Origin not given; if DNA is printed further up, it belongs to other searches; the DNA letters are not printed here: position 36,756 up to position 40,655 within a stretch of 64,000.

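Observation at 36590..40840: Unassigned core of about 1,400 aa in the giant protein, with hydrophobic Gly/Pro segments, Cys pairs and an LPxLP tract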

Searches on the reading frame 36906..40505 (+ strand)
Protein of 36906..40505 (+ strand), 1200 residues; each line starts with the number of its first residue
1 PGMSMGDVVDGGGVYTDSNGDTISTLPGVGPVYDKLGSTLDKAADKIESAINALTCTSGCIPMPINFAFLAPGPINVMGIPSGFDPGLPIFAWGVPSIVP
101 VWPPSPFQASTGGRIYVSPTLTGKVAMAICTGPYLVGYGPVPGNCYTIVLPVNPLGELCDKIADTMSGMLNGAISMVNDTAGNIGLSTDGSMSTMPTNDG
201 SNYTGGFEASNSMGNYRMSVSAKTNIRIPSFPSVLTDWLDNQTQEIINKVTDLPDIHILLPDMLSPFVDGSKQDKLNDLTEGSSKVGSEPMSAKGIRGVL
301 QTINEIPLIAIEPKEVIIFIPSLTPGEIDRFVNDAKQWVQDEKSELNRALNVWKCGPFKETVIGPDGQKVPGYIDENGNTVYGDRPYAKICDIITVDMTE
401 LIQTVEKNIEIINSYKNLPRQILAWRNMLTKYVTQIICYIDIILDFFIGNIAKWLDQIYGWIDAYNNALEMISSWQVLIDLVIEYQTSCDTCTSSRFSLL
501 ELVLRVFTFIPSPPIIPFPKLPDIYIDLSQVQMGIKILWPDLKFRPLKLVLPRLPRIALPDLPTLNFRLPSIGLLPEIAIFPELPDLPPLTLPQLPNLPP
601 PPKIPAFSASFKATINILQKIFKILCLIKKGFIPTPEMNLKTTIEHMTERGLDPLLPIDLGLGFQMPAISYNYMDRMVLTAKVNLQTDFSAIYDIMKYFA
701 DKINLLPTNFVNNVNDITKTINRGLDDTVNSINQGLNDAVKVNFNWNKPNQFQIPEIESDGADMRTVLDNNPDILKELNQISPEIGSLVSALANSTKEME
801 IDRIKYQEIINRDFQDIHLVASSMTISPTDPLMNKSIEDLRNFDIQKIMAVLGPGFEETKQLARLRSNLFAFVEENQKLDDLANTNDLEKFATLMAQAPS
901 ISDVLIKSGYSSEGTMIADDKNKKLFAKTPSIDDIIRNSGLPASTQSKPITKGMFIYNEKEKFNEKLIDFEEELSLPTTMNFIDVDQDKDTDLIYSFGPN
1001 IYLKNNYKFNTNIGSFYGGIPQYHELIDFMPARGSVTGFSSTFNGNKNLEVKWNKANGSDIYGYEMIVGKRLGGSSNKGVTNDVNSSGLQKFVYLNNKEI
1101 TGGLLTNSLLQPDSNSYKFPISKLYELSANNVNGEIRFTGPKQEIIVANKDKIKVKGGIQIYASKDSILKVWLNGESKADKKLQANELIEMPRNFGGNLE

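Call 28: search_protein_representatives(protein=window:36906-40505:+)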
Query: 1200 residues. Proteins with E-value up to 0.001 (for the whole library): 440; up to 1e-10: 375; up to 1e-30: 257. The best 150 are listed.
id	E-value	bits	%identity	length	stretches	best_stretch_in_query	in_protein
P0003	0.0e+00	2470.3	89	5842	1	1-1200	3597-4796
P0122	0.0e+00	1168.5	49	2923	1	19-1195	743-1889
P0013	2.0e-292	989.4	43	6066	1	31-1196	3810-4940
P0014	2.3e-265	899.8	44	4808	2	38-1075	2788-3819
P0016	6.7e-256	868.5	43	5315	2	34-915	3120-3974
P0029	3.8e-239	813.0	43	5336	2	20-919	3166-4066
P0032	8.2e-233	792.0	42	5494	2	43-722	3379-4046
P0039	3.1e-224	763.6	42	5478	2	16-935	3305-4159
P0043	1.6e-220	751.3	39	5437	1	34-1198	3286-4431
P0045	7.9e-213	725.8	40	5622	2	38-922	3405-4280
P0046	5.7e-209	713.0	41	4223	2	28-908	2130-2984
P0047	1.2e-180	619.2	39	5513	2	36-897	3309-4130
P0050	1.1e-173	596.2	39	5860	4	387-895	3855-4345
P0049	3.7e-160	551.4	40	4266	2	20-787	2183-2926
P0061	4.2e-156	537.9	39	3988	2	42-738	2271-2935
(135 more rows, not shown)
